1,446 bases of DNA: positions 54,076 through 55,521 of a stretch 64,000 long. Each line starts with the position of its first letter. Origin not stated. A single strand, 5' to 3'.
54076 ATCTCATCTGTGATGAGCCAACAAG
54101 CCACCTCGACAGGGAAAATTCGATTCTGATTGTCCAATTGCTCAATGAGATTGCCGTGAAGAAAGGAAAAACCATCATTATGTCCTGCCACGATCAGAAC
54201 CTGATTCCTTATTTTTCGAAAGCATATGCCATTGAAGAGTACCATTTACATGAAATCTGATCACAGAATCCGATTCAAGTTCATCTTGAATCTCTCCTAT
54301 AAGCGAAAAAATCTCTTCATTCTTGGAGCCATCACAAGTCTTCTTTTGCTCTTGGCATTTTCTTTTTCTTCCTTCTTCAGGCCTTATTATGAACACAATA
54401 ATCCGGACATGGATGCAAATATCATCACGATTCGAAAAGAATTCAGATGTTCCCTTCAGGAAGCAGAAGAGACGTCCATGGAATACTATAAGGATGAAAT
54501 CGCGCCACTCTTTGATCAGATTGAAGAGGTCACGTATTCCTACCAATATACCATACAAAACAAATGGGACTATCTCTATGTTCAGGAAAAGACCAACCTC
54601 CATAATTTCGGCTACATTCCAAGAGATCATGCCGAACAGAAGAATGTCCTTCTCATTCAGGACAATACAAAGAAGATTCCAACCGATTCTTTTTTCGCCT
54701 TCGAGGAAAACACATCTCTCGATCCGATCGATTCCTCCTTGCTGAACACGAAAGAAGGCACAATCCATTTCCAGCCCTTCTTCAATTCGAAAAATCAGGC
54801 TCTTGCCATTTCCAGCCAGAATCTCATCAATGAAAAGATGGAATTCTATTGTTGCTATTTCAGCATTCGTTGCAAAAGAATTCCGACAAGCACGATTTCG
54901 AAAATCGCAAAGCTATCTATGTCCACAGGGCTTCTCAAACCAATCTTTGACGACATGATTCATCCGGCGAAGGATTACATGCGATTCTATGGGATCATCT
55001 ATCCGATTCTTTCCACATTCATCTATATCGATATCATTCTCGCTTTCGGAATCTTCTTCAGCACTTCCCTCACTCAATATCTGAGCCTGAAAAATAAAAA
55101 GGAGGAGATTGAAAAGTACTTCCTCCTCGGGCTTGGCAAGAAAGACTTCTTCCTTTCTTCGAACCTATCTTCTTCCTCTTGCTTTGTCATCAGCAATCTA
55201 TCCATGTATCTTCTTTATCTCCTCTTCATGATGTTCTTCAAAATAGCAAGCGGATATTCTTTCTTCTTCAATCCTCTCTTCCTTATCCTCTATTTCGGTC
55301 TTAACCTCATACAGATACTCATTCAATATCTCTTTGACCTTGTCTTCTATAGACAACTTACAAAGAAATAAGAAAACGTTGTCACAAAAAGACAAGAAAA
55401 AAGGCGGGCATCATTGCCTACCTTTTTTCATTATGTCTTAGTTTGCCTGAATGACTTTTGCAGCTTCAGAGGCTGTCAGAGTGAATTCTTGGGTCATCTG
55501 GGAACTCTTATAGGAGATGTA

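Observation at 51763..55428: Self-contained operon: secreted beta-rich protein + two different FtsX permeases + one small ABC ATPase (candidate protein-toxin/bacteriocin export-immunity module)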

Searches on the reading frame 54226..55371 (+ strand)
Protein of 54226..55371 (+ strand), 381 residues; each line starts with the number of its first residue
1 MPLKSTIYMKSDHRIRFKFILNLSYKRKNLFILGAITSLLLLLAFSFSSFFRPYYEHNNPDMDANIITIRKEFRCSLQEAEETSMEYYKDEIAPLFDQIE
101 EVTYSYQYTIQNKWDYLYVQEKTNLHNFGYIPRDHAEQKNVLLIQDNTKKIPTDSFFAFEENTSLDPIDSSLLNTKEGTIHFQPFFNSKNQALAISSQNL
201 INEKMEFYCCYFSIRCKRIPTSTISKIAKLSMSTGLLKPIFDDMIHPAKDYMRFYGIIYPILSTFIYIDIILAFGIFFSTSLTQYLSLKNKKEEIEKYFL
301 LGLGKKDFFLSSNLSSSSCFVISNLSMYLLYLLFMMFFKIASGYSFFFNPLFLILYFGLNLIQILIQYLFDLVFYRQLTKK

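Call 3: search_protein_families(library=pfam, proteins=[window:54226-55371:+], max_evalue=1)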
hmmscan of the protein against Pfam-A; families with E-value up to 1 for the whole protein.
window:54226-55371:+ (381 aa): 1 family
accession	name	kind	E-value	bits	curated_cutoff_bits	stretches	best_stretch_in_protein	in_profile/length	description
PF19339.4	ANGEL2_N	-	0.11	12.7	26.4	1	79-124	114-158/172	Protein angel homolog 2 N-terminal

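Call 4: search_protein_families(library=ncbifam, proteins=[window:54226-55371:+], max_evalue=1)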
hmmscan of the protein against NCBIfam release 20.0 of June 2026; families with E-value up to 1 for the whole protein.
window:54226-55371:+ (381 aa): 0 families

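Call 23: search_solved_structures(query=A3, max_evalue=10)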
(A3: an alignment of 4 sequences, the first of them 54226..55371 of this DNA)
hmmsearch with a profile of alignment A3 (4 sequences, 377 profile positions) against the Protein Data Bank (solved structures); distinct sequences matched with E-value up to 10: 1.
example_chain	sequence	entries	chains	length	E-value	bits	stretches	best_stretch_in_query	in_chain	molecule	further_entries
8ftu_B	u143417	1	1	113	0.52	12.7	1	45-108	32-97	Vesicle transport protein USE1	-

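Call 42: find_homologous_proteins(query=A3, max_evalue=0.01)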
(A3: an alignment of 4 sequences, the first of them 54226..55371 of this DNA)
Query A3 (4 sequences) (381 aa, profile of the alignment): 7 proteins with E <= 0.01 among 6402 candidates.
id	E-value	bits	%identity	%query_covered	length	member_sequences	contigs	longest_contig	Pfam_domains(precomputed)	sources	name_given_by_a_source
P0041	8.9e-202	688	99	98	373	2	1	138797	-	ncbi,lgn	-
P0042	1.0e-200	685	77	100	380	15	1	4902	-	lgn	-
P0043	3.2e-189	647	49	97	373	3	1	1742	-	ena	-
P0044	2.1e-185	634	75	98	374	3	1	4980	-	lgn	-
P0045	2.6e-162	558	49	83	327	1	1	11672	-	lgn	-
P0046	7.6e-68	248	33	95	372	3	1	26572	-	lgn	-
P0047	5.0e-64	235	34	98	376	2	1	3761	-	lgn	-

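Call 44: find_encoding_contigs(protein=P0046, flank=8000, max_places=3)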
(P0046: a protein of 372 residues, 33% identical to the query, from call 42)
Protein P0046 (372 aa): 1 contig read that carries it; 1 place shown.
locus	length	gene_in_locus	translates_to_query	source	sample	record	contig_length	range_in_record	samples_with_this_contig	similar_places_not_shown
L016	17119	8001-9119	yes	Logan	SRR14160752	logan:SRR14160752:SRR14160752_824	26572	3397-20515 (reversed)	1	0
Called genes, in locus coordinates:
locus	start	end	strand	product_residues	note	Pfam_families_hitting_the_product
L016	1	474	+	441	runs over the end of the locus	PF00135:COesterase, PF20434:BD-FAE, PF07859:Abhydrolase_3 (faint), PF00135:COesterase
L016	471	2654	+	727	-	PF13802:Gal_mutarotas_2, PF01055:Glyco_hydro_31_2nd, PF21365:Glyco_hydro_31_3rd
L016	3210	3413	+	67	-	PF01381:HTH_3 (weak)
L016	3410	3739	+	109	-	PF13657:Couple_hipA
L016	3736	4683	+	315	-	PF07804:HipA_C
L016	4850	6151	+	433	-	PF13173:AAA_14, PF13635:DUF4143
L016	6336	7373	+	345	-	-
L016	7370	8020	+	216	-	PF00005:ABC_tran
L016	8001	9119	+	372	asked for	-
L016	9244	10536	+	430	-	PF13173:AAA_14, PF13635:DUF4143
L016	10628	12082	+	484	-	PF00370:FGGY_N, PF02782:FGGY_C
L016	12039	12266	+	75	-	-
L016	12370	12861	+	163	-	PF00440:TetR_N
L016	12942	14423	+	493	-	PF02952:Fucose_iso_C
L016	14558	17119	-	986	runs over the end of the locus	PF01915:Glyco_hydro_3_C, PF14310:Fn3-like, PF00933:Glyco_hydro_3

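Call 45: find_encoding_contigs(protein=P0041, flank=10000, max_places=2)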
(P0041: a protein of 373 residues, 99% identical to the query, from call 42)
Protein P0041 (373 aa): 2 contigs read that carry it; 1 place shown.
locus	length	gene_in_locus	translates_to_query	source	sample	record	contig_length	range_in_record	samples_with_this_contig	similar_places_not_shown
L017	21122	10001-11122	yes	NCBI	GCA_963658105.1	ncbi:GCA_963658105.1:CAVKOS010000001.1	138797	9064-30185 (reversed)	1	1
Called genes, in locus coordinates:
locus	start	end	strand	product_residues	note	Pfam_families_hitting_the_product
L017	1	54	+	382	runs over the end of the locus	PF04371:PAD_porph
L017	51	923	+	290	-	PF00795:CN_hydrolase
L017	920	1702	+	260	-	PF03372:Exo_endo_phos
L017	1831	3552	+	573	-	PF00753:Lactamase_B, PF12706:Lactamase_B_2 (weak), PF07521:RMMBL (faint), PF22505:RNase_J_b_CASP, PF17770:RNase_J_C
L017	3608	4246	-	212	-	PF01791:DeoC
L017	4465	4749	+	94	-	PF01649:Ribosomal_S20p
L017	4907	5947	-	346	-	PF06144:DNA_pol3_delta, PF21694:DNA_pol3_delta_C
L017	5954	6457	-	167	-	PF00160:Pro_isomerase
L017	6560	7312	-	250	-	PF00300:His_Phos_1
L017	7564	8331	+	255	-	-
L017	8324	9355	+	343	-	-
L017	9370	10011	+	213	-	PF00005:ABC_tran, PF13304:AAA_21 (faint)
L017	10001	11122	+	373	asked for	-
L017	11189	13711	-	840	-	-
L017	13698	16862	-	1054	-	PF01915:Glyco_hydro_3_C, PF14310:Fn3-like, PF00933:Glyco_hydro_3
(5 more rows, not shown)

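Call 64: search_protein_families(library=pfam, alignment_id=A8, max_evalue=1)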
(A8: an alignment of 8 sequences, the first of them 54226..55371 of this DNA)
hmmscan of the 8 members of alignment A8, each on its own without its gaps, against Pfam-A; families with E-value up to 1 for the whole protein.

A. member 1, window:54226-55371:+ (381 aa): 1 family
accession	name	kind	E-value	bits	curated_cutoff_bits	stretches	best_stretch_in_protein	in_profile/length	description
PF19339.4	ANGEL2_N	-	0.11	12.7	26.4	1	79-124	114-158/172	Protein angel homolog 2 N-terminal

B. families by the number of members that match (of 8 scanned): 6 families
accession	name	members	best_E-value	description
PF02687.27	FtsX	4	4.1e-06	FtsX-like permease C-terminal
PF21430.3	DTP-pb9_B-dom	1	0.044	Distal tail protein pb9, B domain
PF21572.2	Nop5_56-rel_N_Arc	1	0.097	Archaeal Nop5/56-rel, N-terminal domain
PF19339.4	ANGEL2_N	1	0.11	Protein angel homolog 2 N-terminal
PF01419.22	Jacalin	1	0.11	Jacalin-like lectin domain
PF01233.25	NMT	1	0.12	Myristoyl-CoA:protein N-myristoyltransferase, N-terminal domain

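Call 67: search_solved_structures(query=A8, max_evalue=10)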
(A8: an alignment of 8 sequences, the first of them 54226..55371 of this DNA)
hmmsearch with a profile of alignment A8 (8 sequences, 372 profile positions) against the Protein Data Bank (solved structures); distinct sequences matched with E-value up to 10: 20.
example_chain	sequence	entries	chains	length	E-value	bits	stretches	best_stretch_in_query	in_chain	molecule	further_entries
8ero_A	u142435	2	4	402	0.036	16.4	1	310-370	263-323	Cholinephosphotransferase 1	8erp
8c8k_A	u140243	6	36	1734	0.14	14.5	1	98-236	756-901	Cell surface protein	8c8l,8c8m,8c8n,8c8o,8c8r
2kfm_A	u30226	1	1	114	1.7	10.9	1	41-102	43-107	Major prion protein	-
3o79_A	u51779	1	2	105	3.2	10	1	41-103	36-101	Rabbit PrP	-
2jom_A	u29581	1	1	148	3.9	9.7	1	41-103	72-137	Major prion protein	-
2lh8_A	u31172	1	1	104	5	9.4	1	41-101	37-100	Major prion protein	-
4hls_A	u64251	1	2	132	5.1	9.4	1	41-103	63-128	Major prion protein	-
2l1e_A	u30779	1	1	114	5.3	9.3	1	41-102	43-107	Major prion protein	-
1b10_A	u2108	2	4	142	5.4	9.3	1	41-102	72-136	PROTEIN (PRION PROTEIN) | Major prion protein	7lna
1y16_A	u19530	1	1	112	6.4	9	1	41-102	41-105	Major prion protein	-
2k5o_A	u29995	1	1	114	7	8.9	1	41-102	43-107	Major prion protein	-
2kfo_A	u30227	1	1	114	7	8.9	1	41-102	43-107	Major prion protein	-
2ku5_A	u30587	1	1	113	7.2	8.9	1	41-102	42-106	Major prion protein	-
3hjx_A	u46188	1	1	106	7.3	8.8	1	41-100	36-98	Major prion protein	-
4yxl_A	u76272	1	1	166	7.7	8.8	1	41-102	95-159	Major prion protein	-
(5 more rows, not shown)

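Call 80: search_protein_families(library=padloc, proteins=[window:54226-55371:+], max_evalue=0.01)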
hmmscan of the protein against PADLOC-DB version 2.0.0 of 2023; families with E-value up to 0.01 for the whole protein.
window:54226-55371:+ (381 aa): 0 families
